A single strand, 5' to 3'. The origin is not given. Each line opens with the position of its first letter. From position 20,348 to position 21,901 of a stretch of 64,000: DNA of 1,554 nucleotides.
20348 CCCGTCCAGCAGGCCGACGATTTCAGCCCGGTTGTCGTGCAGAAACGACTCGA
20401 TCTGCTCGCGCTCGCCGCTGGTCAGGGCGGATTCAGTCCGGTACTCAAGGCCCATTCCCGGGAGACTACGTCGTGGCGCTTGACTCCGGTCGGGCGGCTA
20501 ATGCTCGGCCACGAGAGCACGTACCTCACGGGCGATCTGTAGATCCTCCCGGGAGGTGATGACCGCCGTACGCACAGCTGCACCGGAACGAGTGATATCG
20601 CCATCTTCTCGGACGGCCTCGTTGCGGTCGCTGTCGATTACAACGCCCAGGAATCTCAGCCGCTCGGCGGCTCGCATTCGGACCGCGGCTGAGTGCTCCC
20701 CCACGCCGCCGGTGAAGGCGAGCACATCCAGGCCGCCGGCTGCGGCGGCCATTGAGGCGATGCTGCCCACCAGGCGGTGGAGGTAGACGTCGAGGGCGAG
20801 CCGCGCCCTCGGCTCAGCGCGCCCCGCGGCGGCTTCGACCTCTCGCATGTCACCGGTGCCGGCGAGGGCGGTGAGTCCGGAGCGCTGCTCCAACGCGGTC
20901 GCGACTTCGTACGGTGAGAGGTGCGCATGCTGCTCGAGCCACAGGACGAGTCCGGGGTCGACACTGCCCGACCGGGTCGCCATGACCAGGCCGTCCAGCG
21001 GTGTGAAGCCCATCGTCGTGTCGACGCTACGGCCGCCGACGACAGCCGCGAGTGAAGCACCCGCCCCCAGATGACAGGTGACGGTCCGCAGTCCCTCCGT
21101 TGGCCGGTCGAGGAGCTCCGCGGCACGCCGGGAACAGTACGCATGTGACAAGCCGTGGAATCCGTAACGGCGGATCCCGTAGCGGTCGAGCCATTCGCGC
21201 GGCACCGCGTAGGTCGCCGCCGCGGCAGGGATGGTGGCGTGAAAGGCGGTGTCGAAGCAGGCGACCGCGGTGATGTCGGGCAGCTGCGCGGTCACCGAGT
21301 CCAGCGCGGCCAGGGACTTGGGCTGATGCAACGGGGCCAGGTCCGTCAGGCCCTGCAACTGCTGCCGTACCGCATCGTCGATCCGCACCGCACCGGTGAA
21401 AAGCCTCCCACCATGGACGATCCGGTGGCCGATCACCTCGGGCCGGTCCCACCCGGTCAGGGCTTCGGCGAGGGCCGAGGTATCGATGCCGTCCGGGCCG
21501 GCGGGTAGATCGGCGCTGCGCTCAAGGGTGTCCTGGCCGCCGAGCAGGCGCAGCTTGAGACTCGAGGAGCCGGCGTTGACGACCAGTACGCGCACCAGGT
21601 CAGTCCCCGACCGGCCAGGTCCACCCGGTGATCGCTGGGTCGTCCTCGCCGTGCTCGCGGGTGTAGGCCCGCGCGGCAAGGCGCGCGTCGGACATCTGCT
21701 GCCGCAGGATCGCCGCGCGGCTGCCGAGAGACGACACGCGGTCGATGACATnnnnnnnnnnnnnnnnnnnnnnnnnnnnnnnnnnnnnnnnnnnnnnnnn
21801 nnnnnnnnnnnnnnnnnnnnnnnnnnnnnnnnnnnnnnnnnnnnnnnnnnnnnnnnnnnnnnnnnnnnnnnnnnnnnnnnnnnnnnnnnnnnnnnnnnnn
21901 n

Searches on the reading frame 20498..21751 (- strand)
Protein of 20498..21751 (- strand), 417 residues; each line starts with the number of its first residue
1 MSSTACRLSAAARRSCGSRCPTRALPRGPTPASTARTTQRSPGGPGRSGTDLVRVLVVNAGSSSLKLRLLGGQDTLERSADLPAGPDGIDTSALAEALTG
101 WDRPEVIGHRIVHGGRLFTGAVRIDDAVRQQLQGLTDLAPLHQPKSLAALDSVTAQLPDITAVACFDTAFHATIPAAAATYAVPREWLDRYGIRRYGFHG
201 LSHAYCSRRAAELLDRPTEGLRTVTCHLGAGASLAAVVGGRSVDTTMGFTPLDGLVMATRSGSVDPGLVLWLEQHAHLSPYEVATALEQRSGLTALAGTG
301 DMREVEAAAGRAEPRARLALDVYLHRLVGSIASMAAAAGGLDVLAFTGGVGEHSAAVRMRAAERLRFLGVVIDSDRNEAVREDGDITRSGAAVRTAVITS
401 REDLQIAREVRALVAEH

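Call 40: search_protein_families(library=pfam, proteins=[window:20498-21751:-], max_evalue=0.001)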
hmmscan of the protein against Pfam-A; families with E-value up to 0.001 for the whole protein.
window:20498-21751:- (417 aa): 1 family
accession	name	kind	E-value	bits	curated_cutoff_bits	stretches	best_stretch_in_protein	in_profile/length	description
PF00871.23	Acetate_kinase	-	4.4e-110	368.5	22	1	105-408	84-392/392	Acetokinase family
